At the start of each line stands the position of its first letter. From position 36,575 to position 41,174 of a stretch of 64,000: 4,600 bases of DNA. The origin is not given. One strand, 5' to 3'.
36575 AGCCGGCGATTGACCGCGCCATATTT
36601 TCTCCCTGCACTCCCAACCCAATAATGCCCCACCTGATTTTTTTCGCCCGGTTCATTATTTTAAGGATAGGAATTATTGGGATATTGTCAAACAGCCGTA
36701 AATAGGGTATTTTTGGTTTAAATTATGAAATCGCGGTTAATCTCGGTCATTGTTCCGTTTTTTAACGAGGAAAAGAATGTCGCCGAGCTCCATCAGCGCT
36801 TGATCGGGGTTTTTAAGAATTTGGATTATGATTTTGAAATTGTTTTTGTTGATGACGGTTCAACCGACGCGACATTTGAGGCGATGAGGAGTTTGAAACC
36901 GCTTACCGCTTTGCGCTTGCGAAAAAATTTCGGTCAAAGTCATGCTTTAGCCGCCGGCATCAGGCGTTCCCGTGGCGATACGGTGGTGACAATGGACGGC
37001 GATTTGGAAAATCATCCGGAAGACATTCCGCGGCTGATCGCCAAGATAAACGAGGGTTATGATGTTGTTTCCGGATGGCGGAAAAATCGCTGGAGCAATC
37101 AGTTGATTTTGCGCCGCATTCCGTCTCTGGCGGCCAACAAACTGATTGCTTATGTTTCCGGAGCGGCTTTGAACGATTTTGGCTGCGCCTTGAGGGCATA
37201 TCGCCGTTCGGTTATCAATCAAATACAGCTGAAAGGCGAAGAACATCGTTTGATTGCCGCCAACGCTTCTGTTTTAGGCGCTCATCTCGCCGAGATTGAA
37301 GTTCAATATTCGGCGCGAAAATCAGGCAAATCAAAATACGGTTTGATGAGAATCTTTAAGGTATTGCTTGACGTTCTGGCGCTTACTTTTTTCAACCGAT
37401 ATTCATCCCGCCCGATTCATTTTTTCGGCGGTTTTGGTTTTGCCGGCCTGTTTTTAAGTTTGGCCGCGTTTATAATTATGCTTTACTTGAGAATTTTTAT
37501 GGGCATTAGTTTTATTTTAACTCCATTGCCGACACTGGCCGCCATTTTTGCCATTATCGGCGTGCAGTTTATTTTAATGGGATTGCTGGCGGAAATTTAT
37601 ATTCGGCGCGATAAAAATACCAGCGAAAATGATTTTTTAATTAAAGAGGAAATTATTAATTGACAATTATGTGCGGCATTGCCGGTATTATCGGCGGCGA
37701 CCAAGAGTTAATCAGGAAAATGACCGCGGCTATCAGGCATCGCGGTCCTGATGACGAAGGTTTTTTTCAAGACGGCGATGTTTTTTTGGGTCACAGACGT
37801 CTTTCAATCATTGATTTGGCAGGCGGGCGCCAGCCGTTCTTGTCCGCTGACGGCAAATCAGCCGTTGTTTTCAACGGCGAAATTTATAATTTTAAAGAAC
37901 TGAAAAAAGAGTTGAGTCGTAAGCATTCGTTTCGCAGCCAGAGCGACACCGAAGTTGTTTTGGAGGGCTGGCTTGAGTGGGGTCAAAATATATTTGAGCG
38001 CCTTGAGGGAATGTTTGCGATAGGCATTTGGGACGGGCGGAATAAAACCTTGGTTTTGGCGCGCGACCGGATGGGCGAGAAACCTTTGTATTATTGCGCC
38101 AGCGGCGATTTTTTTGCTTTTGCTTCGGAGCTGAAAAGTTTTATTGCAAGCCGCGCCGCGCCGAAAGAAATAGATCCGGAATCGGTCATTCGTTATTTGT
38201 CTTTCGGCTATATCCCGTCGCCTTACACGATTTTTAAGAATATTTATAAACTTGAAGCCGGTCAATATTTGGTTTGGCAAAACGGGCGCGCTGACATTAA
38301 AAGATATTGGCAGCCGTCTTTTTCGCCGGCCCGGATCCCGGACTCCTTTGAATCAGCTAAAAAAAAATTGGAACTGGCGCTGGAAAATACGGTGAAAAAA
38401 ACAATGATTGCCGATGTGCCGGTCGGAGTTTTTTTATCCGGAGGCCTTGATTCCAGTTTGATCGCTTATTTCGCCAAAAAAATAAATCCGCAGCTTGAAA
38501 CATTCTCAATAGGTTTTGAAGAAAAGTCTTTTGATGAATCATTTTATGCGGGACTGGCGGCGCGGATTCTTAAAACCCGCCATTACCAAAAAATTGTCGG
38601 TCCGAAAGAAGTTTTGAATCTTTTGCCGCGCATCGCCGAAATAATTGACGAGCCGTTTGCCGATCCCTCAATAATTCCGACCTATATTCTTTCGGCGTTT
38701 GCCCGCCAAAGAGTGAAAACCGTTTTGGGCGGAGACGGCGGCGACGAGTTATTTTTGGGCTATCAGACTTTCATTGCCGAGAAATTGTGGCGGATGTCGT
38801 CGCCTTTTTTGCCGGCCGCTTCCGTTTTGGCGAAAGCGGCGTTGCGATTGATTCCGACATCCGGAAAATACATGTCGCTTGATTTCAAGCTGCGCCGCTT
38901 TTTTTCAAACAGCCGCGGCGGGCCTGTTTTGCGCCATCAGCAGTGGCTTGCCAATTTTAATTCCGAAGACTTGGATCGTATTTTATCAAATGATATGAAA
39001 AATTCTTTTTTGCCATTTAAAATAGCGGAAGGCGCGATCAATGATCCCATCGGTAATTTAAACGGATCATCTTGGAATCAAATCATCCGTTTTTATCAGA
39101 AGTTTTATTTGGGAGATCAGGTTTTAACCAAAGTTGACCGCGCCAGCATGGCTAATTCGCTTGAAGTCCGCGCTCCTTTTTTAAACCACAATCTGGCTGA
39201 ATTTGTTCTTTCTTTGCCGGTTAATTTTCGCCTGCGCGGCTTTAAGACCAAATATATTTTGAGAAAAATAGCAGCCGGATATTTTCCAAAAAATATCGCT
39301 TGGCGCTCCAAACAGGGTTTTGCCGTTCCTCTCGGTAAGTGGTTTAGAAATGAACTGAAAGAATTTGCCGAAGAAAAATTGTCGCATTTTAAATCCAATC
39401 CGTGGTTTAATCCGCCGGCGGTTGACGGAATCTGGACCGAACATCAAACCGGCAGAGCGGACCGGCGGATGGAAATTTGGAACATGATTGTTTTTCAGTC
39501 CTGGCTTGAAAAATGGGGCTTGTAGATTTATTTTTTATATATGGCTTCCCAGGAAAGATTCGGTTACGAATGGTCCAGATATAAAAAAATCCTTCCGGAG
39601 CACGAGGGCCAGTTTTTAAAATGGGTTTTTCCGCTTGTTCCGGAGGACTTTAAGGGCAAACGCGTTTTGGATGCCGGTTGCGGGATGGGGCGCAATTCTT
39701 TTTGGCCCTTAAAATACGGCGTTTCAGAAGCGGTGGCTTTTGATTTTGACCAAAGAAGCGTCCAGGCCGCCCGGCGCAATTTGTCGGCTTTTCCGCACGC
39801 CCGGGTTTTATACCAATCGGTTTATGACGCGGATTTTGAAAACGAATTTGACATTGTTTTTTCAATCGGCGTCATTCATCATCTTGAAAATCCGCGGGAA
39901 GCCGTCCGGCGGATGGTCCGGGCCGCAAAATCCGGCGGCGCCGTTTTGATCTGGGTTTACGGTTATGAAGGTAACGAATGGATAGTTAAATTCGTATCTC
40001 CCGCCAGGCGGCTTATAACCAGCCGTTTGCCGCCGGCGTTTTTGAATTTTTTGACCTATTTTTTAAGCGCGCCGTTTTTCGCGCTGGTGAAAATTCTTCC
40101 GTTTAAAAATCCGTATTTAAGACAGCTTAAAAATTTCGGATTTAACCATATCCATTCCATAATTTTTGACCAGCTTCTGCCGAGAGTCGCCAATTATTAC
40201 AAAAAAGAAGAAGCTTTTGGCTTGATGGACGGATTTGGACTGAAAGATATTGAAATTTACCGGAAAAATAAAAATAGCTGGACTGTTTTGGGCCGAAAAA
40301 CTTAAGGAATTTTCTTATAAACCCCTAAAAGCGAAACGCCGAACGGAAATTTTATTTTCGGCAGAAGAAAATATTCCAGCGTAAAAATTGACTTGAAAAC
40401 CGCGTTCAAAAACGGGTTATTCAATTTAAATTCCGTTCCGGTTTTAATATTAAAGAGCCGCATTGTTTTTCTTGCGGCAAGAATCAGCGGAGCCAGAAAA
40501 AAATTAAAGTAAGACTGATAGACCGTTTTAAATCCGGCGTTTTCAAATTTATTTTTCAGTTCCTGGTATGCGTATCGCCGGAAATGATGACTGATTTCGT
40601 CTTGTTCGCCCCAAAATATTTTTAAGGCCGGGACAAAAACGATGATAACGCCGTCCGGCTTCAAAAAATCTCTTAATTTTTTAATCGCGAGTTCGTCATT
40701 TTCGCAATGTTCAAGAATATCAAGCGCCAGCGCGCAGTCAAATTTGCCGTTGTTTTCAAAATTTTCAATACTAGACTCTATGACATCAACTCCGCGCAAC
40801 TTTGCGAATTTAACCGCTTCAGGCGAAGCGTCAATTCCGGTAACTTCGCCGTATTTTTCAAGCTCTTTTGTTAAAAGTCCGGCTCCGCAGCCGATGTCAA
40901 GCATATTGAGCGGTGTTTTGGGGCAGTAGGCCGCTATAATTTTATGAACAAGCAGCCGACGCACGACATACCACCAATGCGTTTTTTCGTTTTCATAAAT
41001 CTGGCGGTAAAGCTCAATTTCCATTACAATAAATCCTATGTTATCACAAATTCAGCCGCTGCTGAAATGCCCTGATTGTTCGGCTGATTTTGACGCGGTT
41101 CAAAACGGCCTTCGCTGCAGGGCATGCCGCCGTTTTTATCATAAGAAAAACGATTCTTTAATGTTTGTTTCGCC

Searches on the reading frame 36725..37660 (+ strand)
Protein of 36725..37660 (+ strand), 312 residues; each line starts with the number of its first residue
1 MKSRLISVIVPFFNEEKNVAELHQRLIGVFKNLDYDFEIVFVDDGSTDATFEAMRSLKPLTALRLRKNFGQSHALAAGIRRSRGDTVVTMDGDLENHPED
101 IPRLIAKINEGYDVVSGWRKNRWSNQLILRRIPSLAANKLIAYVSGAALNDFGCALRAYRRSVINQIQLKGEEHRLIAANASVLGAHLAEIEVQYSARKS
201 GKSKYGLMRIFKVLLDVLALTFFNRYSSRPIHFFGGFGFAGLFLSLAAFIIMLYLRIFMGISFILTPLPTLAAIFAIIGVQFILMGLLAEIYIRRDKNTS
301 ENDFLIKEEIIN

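Call 7: search_protein_families(library=ncbifam, proteins=[window:36725-37660:+], max_evalue=0.1)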
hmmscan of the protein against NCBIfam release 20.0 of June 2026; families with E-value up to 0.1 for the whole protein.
window:36725-37660:+ (312 aa): 22 families
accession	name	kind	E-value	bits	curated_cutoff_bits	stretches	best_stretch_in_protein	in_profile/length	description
NF007986.1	PRK10714.1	equivalog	1.2e-56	192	529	1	5-295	7-295/316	undecaprenyl-phosphate 4-deoxy-4-formamido-L-arabinose transferase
NF047588.1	GlcsyltransPgfSStrep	equivalog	3.1e-39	135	500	1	6-292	3-286/308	glycosyltransferase PgfS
TIGR04182.1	glyco_TIGR04182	equivalog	1.1e-21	77.5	325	1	6-299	2-289/293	S-layer glycoprotein N-glycosyltransferase AglJ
NF041391.1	DPhHxTase_Halo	equivalog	3.2e-15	55.7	375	1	28-199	16-187/213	dolichyl-phosphate hexose transferase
TIGR03937.1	PgaC_IcaA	equivalog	1.1e-13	50.9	422.3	1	4-94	45-136/407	poly-beta-1,6-N-acetyl-D-glucosamine synthase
NF041875.1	EPS_EpsD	equivalog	1.5e-11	44.3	370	1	6-114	1-110/325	exopolysaccharide biosynthesis glycosyltransferase EpsD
NF058614.1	PPMAGASynPpgS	equivalog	8.4e-11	41.7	370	1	8-170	4-168/226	polyprenyl-phospho-N-acetylgalactosaminyl synthase PpgS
TIGR04283.1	glyco_like_mftF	equivalog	2e-10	40.7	182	1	6-123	1-111/221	TIGR04283 family arsenosugar biosynthesis glycosyltransferase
TIGR03965.1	mycofact_glyco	equivalog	9e-10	38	280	1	5-109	75-180/467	mycofactocin biosynthesis glycosyltransferase MftF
NF007482.0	PRK10073.1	equivalog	1.3e-08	34.2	423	1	4-106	6-108/334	glycosyltransferase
TIGR04242.1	nodulat_NodC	equivalog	7.6e-08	31.7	550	1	6-111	50-159/395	chitooligosaccharide synthase NodC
NF010496.0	PRK13915.1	equivalog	4.1e-07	29.4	262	1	3-105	30-139/307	glucosyl-3-phosphoglycerate synthase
NF047683.1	TeichurnBiosyTuaG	equivalog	3.1e-06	27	400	1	3-105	5-108/252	teichuronic acid biosynthesis protein TuaG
TIGR03111.1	glyc2_xrt_Gpos1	hypoth_equivalog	1.8e-05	23.7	363.95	1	6-112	51-160/439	TIGR03111 family XrtG-associated glycosyltransferase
NF050050.1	ProtGlycPglI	equivalog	0.00017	21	500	1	5-116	3-116/306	GalNAc(5)-diNAcBac-PP-undecaprenol beta-1,3-glucosyltransferase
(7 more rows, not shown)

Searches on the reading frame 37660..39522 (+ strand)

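Call 7: search_protein_families(library=ncbifam, proteins=[window:37660-39522:+], max_evalue=0.1)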
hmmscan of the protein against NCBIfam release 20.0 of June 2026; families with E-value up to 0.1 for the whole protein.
window:37660-39522:+ (621 aa): 12 families
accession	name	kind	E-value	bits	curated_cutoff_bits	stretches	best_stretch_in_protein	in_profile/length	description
TIGR03108.1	eps_aminotran_1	hypoth_equivalog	5.2e-160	534.1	816.9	1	4-618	1-627/628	XrtA/PEP-CTERM system amidotransferase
TIGR01536.1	asn_synth_AEB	equivalog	1.2e-144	483.2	267.1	1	5-554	1-517/517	asparagine synthase (glutamine-hydrolyzing)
TIGR03104.1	trio_amidotrans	equivalog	3.4e-112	375.6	570.1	2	4-370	1-382/589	N-acetylglutaminylglutamine amidotransferase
NF006949.0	PRK09431.1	equivalog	6.1e-97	325.4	499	3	4-166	1-170/554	asparagine synthase B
NF033535.1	lass_lactam_cya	exception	9.7e-68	229.3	525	2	4-364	1-375/668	lasso peptide isopeptide bond-forming cyclase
NF033561.1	macrolact_Ik_Al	subfamily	3.4e-12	45.8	300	1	129-376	91-342/561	albusnodin/ikarugamycin family macrolactam cyclase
NF001484.0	PRK00331.1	subfamily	8.7e-11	40.9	381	1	59-165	87-202/601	isomerizing glutamine--fructose-6-phosphate transaminase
TIGR01134.1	purF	equivalog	5.7e-10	39.1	350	1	43-177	68-215/432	amidophosphoribosyltransferase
TIGR01135.1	glmS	equivalog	9.7e-10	37.6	418.05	1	59-164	86-200/607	glutamine--fructose-6-phosphate transaminase (isomerizing)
TIGR00552.1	nadE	equivalog_domain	0.00076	18.8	63.65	1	231-281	3-51/251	NAD(+) synthase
NF010587.0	PRK13980.1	equivalog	0.023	13.9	255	0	230-275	11-54/267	NAD+ synthase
NF049949.1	tRNAsynTtuAPyrococ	equivalog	0.097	11.8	450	0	249-293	44-88/292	tRNA-5-methyluridine(54) 2-sulfurtransferase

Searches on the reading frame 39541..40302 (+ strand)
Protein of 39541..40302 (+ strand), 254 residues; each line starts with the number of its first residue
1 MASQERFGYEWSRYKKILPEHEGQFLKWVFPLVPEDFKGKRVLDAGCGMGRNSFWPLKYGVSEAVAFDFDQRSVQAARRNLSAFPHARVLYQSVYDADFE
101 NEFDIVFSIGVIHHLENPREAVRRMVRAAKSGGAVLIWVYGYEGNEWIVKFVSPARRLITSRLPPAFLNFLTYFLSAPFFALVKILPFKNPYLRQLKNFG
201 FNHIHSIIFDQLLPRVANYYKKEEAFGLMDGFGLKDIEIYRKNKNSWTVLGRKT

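Call 5: search_protein_families(library=pfam, proteins=[window:39541-40302:+], max_evalue=0.1)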
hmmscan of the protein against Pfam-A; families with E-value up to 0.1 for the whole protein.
window:39541-40302:+ (254 aa): 11 families
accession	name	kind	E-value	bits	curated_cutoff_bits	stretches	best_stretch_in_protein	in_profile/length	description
PF08241.18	Methyltransf_11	-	1.3e-16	61.5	21.2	1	43-137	1-95/95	Methyltransferase domain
PF13649.12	Methyltransf_25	-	3e-15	57.1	27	1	42-133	1-97/97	Methyltransferase domain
PF08242.18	Methyltransf_12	-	1.1e-13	52.2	30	1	43-134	1-97/98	Methyltransferase domain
PF13847.12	Methyltransf_31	-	2e-12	47.4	27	1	38-137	3-109/145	Methyltransferase domain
PF13489.12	Methyltransf_23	-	1e-11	45.3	27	1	31-141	15-120/164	Methyltransferase domain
PF08003.17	Methyltransf_9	-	1.2e-08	34.7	23.8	1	36-149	113-229/315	Protein of unknown function (DUF1698)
PF05175.20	MTS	-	1.6e-07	31.6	23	1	35-130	29-127/170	Methyltransferase small domain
PF06325.19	PrmA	-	8.9e-06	25.8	22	1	38-108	161-232/296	Ribosomal protein L11 methyltransferase (PrmA)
PF03848.20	TehB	-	1.1e-05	25.3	20.4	1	39-137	31-132/193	Tellurite resistance protein TehB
PF02353.26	CMAS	-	0.00044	20.1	27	1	38-138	62-165/273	Mycolic acid cyclopropane synthetase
PF03602.21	Cons_hypoth95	-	0.0085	16.2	24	1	29-107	32-118/182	Conserved hypothetical protein 95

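Call 45: search_protein_families(library=ncbifam, proteins=[window:39541-40302:+], max_evalue=0.001)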
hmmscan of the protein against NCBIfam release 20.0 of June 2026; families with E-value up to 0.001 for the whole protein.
window:39541-40302:+ (254 aa): 22 families
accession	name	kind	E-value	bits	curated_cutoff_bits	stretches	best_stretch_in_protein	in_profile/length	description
TIGR04290.1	meth_Rta_06860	hypoth_equivalog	2.8e-11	43.3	300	1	29-122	40-135/226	TIGR04290 family methyltransferase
NF011650.0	PRK15068.1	equivalog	9.6e-10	37.8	209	1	35-146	119-234/324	tRNA 5-methoxyuridine(34)/uridine 5-oxyacetic acid(34) synthase CmoB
TIGR01983.1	UbiG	equivalog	1.7e-09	37.3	102.95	1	35-137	46-151/228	bifunctional 2-polyprenyl-6-hydroxyphenol methylase/3-demethylubiquinol 3-O-methyltransferase UbiG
TIGR02072.1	BioC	equivalog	2.2e-09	37.5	184.95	1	36-137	32-132/244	malonyl-ACP O-methyltransferase BioC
TIGR00452.1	TIGR00452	equivalog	2.9e-08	32.9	275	1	35-137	114-219/316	tRNA 5-methoxyuridine(34)/uridine 5-oxyacetic acid(34) synthase CmoB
TIGR02021.1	BchM-ChlM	equivalog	7.5e-08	32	158.9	1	27-115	42-131/218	magnesium protoporphyrin IX methyltransferase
NF007610.0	PRK10258.1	equivalog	4.1e-07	29.6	342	1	40-135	44-136/251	malonyl-ACP O-methyltransferase BioC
NF045667.1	MTase_DVU1556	equivalog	5.8e-07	29.2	155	1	38-137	22-119/213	DVU_1556 family methyltransferase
NF008992.0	PRK12335.1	equivalog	6e-07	28.9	303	1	38-137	122-223/289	SAM-dependent methyltransferase TehB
TIGR00406.1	prmA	equivalog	1.6e-06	27.8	183.15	1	36-106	157-229/288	50S ribosomal protein L11 methyltransferase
NF041537.1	ArsM_AhpD_UU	exception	1.6e-06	27.2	510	1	38-137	76-180/345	arsenite methyltransferase/AhpD domain selenoprotein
NF008686.0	PRK11705.1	equivalog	2.8e-06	26.6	400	1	38-156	167-289/383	cyclopropane fatty acyl phospholipid synthase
NF047649.1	MTase_UXPK_star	exception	4.8e-06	25.8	460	1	38-137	77-181/283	methyltransferase/UXPK-star double selenoprotein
TIGR04345.1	ovoA_Cterm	equivalog_domain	1.2e-05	24.9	170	0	20-77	24-79/242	putative 4-mercaptohistidine N1-methyltransferase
NF008405.0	PRK11207.1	equivalog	1.2e-05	24.8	218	1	38-137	30-132/198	tellurite resistance methyltransferase TehB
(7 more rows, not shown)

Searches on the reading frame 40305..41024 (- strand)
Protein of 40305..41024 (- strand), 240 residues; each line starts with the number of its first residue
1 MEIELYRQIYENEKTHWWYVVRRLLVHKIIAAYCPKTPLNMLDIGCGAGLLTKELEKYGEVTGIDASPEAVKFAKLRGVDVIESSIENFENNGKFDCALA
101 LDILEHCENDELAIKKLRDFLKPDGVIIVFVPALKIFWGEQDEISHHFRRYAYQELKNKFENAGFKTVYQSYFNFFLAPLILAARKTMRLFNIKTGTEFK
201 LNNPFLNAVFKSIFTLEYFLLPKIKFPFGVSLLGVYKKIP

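Call 5: search_protein_families(library=pfam, proteins=[window:40305-41024:-], max_evalue=0.1)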
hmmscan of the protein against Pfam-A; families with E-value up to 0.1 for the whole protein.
window:40305-41024:- (240 aa): 15 families
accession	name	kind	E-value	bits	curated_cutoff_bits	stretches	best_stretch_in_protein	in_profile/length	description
PF08241.18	Methyltransf_11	-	2.3e-17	63.9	21.2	1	42-129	1-95/95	Methyltransferase domain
PF13489.12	Methyltransf_23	-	6.3e-16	59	27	1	32-169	15-163/164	Methyltransferase domain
PF13649.12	Methyltransf_25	-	5.7e-15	56.2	27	1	42-125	2-97/97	Methyltransferase domain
PF08242.18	Methyltransf_12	-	4.6e-14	53.4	30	1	42-127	1-98/98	Methyltransferase domain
PF13847.12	Methyltransf_31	-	9.3e-14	51.8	27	1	39-133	5-113/145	Methyltransferase domain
PF05401.17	NodS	-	3.3e-06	27.5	24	1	40-130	46-145/201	Nodulation protein S (NodS)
PF05219.18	DREV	-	2.1e-05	24.2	26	1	22-130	79-187/265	DREV methyltransferase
PF01209.24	Ubie_methyltran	-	0.00024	20.9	20.1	1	24-93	34-107/233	ubiE/COQ5 methyltransferase family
PF05175.20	MTS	-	0.00033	20.8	23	1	38-76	32-73/170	Methyltransferase small domain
PF07021.18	MetW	-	0.001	19.2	21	1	40-110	16-91/193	Methionine biosynthesis protein MetW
PF02353.26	CMAS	-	0.0035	17.1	27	1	40-129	65-164/273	Mycolic acid cyclopropane synthetase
PF13679.12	Methyltransf_32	-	0.0046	17.4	27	1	25-75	12-70/143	Methyltransferase domain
PF00398.26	RrnaAD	-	0.0046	16.5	24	1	19-58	12-51/263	Ribosomal RNA adenine dimethylase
PF08003.17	Methyltransf_9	-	0.048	13.1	23.8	1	40-152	118-237/315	Protein of unknown function (DUF1698)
PF06325.19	PrmA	-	0.054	13.4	22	1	39-75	163-201/296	Ribosomal protein L11 methyltransferase (PrmA)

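Call 45: search_protein_families(library=ncbifam, proteins=[window:40305-41024:-], max_evalue=0.001)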
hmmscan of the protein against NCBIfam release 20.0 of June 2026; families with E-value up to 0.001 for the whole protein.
window:40305-41024:- (240 aa): 24 families
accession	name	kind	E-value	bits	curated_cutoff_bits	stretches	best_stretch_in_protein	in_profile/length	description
TIGR01983.1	UbiG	equivalog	4.1e-15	55.7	102.95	1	37-129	49-151/228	bifunctional 2-polyprenyl-6-hydroxyphenol methylase/3-demethylubiquinol 3-O-methyltransferase UbiG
TIGR02072.1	BioC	equivalog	1.7e-09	37.9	184.95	1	35-135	32-138/244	malonyl-ACP O-methyltransferase BioC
NF043040.1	corrin_prot_MT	hypoth_equivalog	4.6e-09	36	180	1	26-129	30-147/216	corrinoid protein-associated methyltransferase CpaM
TIGR02021.1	BchM-ChlM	equivalog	3e-08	33.4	158.9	1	39-133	56-158/218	magnesium protoporphyrin IX methyltransferase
NF002463.0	PRK01683.1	equivalog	7.7e-08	32.2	297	1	32-148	26-141/258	trans-aconitate 2-methyltransferase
NF010703.0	PRK14103.1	equivalog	1e-07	31.7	320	1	28-132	20-127/256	trans-aconitate 2-methyltransferase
NF045667.1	MTase_DVU1556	equivalog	2.2e-07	30.6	155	1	28-167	13-162/213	DVU_1556 family methyltransferase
NF011530.0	PRK14968.1-4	equivalog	3.3e-07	29.8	243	1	38-98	40-103/202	putative methyltransferase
NF041650.1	nod_mtase_NodS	equivalog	3.5e-06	26.8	300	1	39-128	40-138/190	nodulation methyltransferase NodS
NF008686.0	PRK11705.1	equivalog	5.1e-06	25.8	400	1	39-129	169-265/383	cyclopropane fatty acyl phospholipid synthase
NF008300.0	PRK11088.1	equivalog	8.7e-06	25.4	303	1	24-154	72-204/272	23S rRNA (guanine(745)-N(1))-methyltransferase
TIGR02081.1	metW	equivalog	1e-05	25.2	189.5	1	40-113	16-94/194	methionine biosynthesis protein MetW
TIGR04345.1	ovoA_Cterm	equivalog_domain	1.1e-05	25.1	170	0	39-74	43-79/242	putative 4-mercaptohistidine N1-methyltransferase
NF007610.0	PRK10258.1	equivalog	1.1e-05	24.9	342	1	35-159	40-174/251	malonyl-ACP O-methyltransferase BioC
NF004851.0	PRK06202.1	equivalog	4.9e-05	22.9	243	1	21-112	44-147/237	hypothetical protein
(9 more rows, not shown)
